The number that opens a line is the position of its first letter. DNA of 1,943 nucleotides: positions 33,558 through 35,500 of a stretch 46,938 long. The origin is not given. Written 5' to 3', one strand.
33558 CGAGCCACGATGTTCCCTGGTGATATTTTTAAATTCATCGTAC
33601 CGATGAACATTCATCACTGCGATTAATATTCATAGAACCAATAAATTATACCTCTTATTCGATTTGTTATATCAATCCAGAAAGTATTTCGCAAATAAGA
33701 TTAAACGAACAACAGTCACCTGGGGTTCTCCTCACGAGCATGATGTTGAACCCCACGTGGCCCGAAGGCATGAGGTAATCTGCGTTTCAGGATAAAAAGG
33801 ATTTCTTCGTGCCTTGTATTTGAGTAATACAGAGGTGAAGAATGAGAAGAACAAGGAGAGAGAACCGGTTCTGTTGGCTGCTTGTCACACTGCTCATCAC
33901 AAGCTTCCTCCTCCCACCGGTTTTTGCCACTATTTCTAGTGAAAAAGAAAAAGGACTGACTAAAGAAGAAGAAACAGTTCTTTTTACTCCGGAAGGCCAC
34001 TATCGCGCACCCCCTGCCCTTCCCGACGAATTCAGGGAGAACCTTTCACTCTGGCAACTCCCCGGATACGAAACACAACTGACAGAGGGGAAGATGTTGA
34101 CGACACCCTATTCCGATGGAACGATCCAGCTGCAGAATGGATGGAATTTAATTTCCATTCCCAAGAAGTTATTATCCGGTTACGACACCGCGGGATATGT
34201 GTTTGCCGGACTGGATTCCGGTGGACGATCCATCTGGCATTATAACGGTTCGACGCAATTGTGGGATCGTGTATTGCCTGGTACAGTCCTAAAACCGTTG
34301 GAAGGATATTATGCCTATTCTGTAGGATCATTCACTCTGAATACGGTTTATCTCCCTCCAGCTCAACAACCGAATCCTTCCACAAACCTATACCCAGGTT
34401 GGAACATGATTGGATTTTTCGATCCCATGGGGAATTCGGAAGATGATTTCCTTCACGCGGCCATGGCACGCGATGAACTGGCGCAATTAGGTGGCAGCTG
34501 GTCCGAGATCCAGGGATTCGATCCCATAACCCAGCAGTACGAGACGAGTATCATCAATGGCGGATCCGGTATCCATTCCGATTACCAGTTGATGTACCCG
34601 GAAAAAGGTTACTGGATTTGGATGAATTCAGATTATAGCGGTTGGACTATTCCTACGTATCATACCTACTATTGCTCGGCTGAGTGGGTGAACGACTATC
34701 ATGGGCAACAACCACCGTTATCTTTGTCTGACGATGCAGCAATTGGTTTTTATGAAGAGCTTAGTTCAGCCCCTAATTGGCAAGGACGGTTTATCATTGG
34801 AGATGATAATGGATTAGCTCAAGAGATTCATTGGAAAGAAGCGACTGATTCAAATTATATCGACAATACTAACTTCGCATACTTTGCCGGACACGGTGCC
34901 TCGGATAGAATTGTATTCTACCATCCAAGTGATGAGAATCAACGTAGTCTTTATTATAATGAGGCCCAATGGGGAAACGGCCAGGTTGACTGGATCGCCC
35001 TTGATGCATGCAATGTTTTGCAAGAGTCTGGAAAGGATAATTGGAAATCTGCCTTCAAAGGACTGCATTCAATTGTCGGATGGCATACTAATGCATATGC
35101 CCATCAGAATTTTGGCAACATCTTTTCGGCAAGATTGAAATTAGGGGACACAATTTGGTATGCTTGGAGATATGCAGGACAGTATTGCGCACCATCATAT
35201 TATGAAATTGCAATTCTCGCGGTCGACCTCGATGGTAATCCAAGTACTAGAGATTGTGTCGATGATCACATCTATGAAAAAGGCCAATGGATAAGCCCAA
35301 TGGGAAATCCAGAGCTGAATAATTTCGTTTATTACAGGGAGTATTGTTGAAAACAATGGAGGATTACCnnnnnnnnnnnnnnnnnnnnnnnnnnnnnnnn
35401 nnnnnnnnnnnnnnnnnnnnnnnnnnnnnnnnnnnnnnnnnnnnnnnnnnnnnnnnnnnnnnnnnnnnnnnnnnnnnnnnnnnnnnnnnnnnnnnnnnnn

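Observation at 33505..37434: Lower-GC, mobility-gene-free island between dapF and ccdA encoding only secreted or membrane-anchored proteins of unknown function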

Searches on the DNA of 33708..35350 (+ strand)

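Call 81: build_rna_model(alignment_id=A4, structure=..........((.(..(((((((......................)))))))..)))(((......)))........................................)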
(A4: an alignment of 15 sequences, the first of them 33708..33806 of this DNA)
Model R1 built from alignment A4 (15 sequences, 109 columns); structure: as given.
model positions 99; base pairs 13; branch points 1; effective number of sequences 3.06; information 0.59 bits per position. Calibrated on 0.2 Mb of random sequence (short: E-values are rough).
structure used (alignment columns):
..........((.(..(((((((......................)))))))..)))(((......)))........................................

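Call 82: search_with_rna_model(model_id=R1, sources=[window, L007, L008, L089, L090, L091, L093, L095, L097, L098, L099, L103, L104, L105, L106, L107, L108, L109, L110, L111, L112, L113, L114, L115, L118, L119, L120, L121, L122, L123, L124, L125, L126, L127, L128, L129, L130, L131, L132, L134, L135, L137, L138, L139, L140, L141, L142, L143, L144, L145, L146, L147, L148, L149, L150, L151, L152, L153, L154, L159, L160, L161, L162, L164, L165, L166, L167, L168, L169, L170, L171, L172, L173, L174, L176, L005, L009, L010, L011, L012, L014, L020, L022], max_evalue=1, make_alignment=true)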
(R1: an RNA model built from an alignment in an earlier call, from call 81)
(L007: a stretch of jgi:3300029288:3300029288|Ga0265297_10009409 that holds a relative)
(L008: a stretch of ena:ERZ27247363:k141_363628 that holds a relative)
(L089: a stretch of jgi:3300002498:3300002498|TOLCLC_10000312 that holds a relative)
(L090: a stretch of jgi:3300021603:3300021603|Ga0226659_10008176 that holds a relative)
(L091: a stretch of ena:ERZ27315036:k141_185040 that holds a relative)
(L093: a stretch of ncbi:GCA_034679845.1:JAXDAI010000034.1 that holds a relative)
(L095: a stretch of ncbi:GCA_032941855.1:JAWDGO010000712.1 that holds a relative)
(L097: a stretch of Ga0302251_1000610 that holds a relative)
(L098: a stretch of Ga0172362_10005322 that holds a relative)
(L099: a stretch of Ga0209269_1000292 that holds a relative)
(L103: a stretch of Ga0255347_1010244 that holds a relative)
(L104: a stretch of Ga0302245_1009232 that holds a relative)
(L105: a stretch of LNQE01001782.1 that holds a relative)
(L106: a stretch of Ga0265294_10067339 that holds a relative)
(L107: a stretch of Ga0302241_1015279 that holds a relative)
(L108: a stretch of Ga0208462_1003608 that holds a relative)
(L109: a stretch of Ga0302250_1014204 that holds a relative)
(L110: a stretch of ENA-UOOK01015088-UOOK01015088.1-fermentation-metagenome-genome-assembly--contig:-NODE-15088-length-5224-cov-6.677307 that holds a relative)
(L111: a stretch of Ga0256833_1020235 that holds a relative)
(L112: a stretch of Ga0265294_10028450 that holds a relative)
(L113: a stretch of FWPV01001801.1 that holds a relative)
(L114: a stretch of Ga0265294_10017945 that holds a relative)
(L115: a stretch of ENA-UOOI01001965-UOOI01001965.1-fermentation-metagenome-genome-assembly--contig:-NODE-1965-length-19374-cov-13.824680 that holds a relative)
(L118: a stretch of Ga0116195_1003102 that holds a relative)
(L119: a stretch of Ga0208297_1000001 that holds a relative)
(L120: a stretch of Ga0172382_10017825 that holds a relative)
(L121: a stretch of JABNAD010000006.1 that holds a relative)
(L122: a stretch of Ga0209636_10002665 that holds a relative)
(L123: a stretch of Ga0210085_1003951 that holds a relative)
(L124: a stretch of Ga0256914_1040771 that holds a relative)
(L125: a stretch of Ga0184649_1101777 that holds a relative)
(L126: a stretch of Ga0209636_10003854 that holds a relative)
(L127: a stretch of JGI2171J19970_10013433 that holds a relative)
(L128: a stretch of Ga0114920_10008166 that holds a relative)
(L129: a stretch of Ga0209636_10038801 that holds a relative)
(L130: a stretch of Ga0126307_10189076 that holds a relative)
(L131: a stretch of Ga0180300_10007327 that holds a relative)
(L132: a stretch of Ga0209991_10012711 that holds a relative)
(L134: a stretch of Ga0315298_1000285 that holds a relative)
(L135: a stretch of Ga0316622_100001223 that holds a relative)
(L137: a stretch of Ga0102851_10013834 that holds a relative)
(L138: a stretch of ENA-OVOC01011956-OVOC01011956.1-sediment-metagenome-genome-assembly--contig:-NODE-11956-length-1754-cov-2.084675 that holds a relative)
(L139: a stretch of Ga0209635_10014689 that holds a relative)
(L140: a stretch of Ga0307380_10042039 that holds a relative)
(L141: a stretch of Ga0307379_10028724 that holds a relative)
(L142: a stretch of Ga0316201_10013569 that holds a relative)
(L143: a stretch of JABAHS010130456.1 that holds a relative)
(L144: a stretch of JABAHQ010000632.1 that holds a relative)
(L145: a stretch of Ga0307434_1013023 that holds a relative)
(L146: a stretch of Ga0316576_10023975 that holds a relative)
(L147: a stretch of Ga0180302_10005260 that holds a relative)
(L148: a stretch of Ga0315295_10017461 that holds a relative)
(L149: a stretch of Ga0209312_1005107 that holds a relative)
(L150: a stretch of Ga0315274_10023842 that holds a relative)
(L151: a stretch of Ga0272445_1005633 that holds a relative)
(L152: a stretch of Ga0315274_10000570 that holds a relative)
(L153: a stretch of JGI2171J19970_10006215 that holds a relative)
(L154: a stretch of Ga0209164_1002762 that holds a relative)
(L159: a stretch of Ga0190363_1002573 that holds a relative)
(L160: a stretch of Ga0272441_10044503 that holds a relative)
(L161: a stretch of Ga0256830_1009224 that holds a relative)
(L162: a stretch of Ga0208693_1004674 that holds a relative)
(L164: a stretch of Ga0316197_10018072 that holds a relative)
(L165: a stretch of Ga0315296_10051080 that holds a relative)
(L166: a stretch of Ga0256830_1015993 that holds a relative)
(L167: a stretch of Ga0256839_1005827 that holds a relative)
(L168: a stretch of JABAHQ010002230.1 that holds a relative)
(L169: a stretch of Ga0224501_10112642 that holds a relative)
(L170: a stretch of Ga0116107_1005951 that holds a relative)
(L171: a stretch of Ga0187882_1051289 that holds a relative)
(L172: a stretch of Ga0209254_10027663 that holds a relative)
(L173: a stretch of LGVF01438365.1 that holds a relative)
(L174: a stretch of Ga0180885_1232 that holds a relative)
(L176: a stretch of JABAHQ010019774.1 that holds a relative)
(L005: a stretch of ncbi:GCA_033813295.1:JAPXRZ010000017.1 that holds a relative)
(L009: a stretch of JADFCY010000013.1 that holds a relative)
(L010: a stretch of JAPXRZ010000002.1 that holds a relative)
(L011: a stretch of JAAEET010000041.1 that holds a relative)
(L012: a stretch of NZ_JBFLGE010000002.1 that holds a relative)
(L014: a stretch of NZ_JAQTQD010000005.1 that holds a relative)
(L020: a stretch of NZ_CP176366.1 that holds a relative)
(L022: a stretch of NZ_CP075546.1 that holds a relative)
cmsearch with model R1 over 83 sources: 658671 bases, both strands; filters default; matches with E-value up to 1: 24.
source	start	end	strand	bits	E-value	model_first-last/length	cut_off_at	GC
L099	7598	7696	+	95.8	1.2e-26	1-99/99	no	0.49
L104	2012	2112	+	94.1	4.2e-26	1-99/99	no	0.51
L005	5664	5764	+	94.1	4.2e-26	1-99/99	no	0.51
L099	3771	3869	+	93.1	8.7e-26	1-99/99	no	0.51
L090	5422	5522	+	92.6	1.3e-25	1-99/99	no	0.5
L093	6326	6425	+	92.6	1.3e-25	1-99/99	no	0.48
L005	2479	2579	+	92.4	1.5e-25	1-99/99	no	0.52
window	33708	33805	+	88.9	2e-24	1-99/99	no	0.5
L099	8849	8947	+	88.6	2.4e-24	1-99/99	no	0.52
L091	7615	7712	+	88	3.9e-24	1-99/99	no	0.53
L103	3790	3891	+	87.4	6e-24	1-99/99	no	0.54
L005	9883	9984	+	87.4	6e-24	1-99/99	no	0.54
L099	1287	1386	+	84.2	6.3e-23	1-99/99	no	0.47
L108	3859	3953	+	78.6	3.8e-21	1-99/99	no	0.53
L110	627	721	+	77.6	8.1e-21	1-99/99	no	0.51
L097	2579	2679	+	72.8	2.8e-19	1-99/99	no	0.47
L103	7032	7130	+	71.3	8.7e-19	1-99/99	no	0.53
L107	2461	2559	+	71.3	8.7e-19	1-99/99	no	0.53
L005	13125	13223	+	71.3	8.7e-19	1-99/99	no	0.53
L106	514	609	+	49.4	9.4e-12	1-99/99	no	0.56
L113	246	349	+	37.8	4.9e-08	1-99/99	no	0.51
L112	772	872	+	32.6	2.2e-06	1-99/99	no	0.5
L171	168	266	+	30.7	8.8e-06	1-99/99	no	0.44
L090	5395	5483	-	15.5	0.69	1-99/99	no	0.49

Alignment A5: 24 matches aligned to the model, 129 columns, each read 5' to 3' on its own strand. Consensus structure (alignment columns), stored with it:
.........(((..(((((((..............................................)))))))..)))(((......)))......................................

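Call 91: build_rna_model(alignment_id=A6, structure=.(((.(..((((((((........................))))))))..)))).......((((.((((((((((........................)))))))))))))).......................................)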
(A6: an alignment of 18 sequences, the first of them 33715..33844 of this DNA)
Model R2 built from alignment A6 (18 sequences, 153 columns); structure: as given.
model positions 131; base pairs 26; branch points 1; effective number of sequences 5.99; information 0.59 bits per position. Calibrated on 0.2 Mb of random sequence (short: E-values are rough).
structure used (alignment columns):
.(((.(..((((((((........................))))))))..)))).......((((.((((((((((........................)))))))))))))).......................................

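Call 92: search_with_rna_model(model_id=R2, sources=[window, L007, L008, L089, L090, L091, L093, L095, L097, L098, L099, L103, L104, L105, L106, L107, L108, L109, L110, L111, L112, L113, L114, L115, L118, L119, L120, L121, L122, L123, L124, L125, L126, L127, L128, L129, L130, L131, L132, L134, L135, L137, L138, L139, L140, L141, L142, L143, L144, L145, L146, L147, L148, L149, L150, L151, L152, L153, L154, L159, L160, L161, L162, L164, L165, L166, L167, L168, L169, L170, L171, L172, L173, L174, L176, L005, L009, L010, L011, L012, L013, L014, L018, L020, L021, L022, L024], max_evalue=0.1, make_alignment=true)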
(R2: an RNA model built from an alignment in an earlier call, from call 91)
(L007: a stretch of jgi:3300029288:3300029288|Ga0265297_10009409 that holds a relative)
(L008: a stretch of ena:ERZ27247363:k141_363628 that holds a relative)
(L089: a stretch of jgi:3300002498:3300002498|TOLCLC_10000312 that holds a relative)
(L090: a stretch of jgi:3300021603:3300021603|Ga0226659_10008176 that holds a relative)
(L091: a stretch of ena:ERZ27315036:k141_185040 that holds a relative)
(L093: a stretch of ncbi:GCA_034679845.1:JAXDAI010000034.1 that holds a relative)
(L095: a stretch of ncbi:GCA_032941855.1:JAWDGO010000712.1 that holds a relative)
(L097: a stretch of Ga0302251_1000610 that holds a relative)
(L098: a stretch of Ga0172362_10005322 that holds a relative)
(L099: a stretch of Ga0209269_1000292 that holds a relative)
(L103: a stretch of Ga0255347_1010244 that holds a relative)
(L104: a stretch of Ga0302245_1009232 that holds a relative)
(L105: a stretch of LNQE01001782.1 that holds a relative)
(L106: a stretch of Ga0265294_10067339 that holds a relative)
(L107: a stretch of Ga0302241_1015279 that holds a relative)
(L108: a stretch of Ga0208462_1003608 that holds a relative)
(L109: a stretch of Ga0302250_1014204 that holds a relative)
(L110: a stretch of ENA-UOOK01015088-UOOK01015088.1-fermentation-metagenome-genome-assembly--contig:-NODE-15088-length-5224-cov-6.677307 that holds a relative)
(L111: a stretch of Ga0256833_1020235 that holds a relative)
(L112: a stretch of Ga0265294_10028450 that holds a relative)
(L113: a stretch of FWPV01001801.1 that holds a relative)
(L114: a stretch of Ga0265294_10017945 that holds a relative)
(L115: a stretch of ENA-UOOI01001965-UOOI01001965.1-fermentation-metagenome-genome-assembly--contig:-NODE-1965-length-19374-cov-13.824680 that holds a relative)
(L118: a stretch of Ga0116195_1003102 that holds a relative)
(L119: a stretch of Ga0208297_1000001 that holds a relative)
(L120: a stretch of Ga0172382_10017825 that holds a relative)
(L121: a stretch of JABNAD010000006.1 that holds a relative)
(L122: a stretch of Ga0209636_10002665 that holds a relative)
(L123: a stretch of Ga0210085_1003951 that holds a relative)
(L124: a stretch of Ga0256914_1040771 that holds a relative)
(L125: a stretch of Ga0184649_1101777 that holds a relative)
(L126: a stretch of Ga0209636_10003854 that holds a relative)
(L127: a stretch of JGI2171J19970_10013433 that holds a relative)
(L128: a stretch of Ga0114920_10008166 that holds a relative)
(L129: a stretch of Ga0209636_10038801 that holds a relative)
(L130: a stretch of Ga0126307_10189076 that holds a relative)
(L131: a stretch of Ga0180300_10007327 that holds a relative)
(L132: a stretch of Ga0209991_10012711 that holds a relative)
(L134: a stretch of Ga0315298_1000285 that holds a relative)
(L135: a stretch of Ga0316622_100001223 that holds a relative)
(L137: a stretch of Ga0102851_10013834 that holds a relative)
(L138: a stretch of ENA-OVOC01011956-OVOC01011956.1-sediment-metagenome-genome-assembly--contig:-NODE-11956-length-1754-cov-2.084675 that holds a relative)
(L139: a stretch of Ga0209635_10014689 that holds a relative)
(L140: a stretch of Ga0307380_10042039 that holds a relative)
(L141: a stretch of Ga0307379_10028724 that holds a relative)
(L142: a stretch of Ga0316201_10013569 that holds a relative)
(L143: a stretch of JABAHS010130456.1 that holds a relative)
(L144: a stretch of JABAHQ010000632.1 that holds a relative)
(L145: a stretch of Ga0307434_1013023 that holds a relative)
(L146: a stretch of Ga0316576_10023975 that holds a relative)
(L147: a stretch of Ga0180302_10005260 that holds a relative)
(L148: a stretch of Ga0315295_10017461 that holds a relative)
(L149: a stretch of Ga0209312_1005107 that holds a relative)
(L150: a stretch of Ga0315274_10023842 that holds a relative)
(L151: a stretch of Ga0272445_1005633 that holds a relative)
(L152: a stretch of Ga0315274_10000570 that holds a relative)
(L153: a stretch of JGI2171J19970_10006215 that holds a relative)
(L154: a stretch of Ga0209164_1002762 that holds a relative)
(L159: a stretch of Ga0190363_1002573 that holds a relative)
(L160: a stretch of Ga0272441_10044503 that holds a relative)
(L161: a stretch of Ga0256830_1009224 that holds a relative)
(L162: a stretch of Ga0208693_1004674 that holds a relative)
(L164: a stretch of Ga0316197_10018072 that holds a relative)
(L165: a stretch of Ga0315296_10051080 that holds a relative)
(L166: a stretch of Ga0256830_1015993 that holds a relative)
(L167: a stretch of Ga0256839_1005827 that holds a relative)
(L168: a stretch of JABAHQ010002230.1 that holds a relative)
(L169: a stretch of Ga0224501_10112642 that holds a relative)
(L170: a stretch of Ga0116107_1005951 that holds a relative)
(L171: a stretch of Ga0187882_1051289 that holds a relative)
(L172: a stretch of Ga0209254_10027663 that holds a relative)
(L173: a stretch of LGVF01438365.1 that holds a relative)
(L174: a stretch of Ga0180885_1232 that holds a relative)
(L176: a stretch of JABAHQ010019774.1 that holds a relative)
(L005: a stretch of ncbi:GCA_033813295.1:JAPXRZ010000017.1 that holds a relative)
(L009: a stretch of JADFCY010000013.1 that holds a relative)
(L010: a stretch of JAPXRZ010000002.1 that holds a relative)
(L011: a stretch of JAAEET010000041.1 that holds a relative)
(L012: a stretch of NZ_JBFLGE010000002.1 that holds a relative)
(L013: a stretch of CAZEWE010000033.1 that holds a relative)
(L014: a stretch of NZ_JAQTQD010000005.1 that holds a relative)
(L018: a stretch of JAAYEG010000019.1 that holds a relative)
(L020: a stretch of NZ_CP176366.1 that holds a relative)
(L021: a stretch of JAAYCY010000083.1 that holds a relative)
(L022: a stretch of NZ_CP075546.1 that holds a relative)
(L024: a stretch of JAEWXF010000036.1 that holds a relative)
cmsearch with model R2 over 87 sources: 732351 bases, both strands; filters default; matches with E-value up to 0.1: 31.
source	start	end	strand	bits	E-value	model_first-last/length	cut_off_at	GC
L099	3778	3907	+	114.9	3.5e-28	1-131/131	no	0.46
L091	7622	7751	+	114.5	4.6e-28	1-131/131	no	0.49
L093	6333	6464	+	114.4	4.8e-28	1-131/131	no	0.46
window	33715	33844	+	113.7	7.4e-28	1-131/131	no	0.48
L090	5429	5563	+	107.5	3.7e-26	1-131/131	no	0.47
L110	634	760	+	107.5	3.7e-26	1-131/131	no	0.53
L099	7605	7737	+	107.2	4.4e-26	1-131/131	no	0.48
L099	8856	8979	+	103.8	3.6e-25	1-131/131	no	0.49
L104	2019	2150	+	101.5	1.5e-24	1-131/131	no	0.52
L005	5671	5802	+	101.5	1.5e-24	1-131/131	no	0.52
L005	2486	2619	+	101.4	1.6e-24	1-131/131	no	0.51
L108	3866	3991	+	101.3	1.7e-24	1-131/131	no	0.52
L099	1294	1425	+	101.1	2e-24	1-131/131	no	0.46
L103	3797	3929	+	100.2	3.5e-24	1-131/131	no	0.53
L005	9890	10022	+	100.2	3.5e-24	1-131/131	no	0.53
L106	521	648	+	90.6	1.3e-21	1-131/131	no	0.55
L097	2586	2716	+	82.4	2.2e-19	1-131/131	no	0.43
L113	253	388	+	71.5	2e-16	1-131/131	no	0.52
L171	175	305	+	71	2.8e-16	1-131/131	no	0.45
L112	779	908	+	70.7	3.4e-16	1-131/131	no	0.51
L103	7039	7152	+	51.2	6.7e-11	1-131/131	no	0.47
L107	2468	2581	+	51.2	6.7e-11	1-131/131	no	0.47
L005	13132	13245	+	51.2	6.7e-11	1-131/131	no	0.47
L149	3795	3929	+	25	0.00081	1-131/131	no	0.56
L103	3730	3845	-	22.5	0.004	1-131/131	no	0.41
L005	9823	9938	-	22.5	0.004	1-131/131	no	0.41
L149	854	986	+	21.7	0.0066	1-131/131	no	0.56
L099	1324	1412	-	21.5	0.0075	1-131/131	no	0.43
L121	3792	3929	+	19.5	0.026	1-131/131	no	0.59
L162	3330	3470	+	19.4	0.026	1-131/131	no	0.56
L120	1580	1717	+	18.9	0.036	1-131/131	no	0.59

Alignment A7: 31 matches aligned to the model, 191 columns, each read 5' to 3' on its own strand. Consensus structure (alignment columns), stored with it:
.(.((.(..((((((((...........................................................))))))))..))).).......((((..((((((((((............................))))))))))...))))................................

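Call 94: search_with_rna_model(model_id=R2, sources=[window, L090, L091, L093, L097, L104, L106, L108, L110, L112, L113, L171, L149, L121, L162, L102, L118, L114, L115, L170], max_evalue=0.02, make_alignment=true)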
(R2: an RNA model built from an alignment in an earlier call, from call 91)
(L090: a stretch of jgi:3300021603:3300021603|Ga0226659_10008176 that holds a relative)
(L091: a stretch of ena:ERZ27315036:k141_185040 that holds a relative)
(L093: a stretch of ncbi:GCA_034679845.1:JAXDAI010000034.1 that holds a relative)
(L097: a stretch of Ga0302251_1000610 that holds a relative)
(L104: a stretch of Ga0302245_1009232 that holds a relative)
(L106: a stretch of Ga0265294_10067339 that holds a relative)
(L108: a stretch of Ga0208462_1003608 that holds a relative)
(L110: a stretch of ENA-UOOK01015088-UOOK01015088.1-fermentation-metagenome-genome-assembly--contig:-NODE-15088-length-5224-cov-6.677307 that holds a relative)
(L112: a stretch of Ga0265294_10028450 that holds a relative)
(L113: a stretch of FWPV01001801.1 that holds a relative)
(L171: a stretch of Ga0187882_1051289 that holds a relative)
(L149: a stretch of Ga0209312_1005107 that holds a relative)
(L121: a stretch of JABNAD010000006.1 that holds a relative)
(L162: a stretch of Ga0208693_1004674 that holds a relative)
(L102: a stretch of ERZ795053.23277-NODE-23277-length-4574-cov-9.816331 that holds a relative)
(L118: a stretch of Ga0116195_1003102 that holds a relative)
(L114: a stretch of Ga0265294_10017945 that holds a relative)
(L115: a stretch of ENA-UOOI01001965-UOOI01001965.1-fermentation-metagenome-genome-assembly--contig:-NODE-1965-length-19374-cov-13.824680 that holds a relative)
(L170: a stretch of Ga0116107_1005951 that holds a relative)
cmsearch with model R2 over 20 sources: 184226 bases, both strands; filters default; matches with E-value up to 0.02: 18.
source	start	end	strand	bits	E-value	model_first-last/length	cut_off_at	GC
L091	7622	7751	+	114.5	1.2e-28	1-131/131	no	0.49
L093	6333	6464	+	114.4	1.2e-28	1-131/131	no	0.46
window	33715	33844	+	113.7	1.9e-28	1-131/131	no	0.48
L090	5429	5563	+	107.5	9.3e-27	1-131/131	no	0.47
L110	634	760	+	107.5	9.3e-27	1-131/131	no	0.53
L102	3823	3955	+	107.2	1.1e-26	1-131/131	no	0.48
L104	2019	2150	+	101.5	3.8e-25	1-131/131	no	0.52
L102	1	125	+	101.3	4.3e-25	6-131/131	5'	0.46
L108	3866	3991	+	101.3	4.4e-25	1-131/131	no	0.52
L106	521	648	+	90.6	3.4e-22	1-131/131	no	0.55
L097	2586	2716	+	82.4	5.6e-20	1-131/131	no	0.43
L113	253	388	+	71.5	5.1e-17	1-131/131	no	0.52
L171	175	305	+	71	7.1e-17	1-131/131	no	0.45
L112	779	908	+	70.7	8.5e-17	1-131/131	no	0.51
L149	3795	3929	+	25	0.0002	1-131/131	no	0.56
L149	854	986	+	21.7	0.0017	1-131/131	no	0.56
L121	3792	3929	+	19.5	0.0065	1-131/131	no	0.59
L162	3330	3470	+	19.4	0.0067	1-131/131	no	0.56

Alignment A8: 18 matches aligned to the model, 188 columns, each read 5' to 3' on its own strand. Consensus structure (alignment columns), stored with it:
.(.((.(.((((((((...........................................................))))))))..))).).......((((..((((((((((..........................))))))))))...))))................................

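Call 95: search_rna_families(sources=[L099, L149, L121, L005, L090, L108], threshold=evalue, max_evalue=1)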
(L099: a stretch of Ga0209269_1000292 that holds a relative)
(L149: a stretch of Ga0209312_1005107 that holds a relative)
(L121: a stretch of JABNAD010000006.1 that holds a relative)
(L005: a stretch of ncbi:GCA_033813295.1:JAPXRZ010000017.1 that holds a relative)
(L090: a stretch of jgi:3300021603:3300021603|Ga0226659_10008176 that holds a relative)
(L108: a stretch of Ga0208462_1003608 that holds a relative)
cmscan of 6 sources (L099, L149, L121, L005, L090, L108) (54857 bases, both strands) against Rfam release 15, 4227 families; matches with E-value up to 1: 3.
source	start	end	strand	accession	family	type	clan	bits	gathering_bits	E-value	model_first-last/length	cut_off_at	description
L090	324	377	+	RF01762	whalefall-1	Gene; sRNA;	-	20.7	37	0.71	1-56/56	no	Whalefall-1 RNA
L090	310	347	-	RF01762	whalefall-1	Gene; sRNA;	-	20.5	37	0.8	1-56/56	no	Whalefall-1 RNA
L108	1141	1210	-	RF01973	H19_2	Gene; lncRNA;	-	20.5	50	0.72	1-69/69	no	H19 conserved region 2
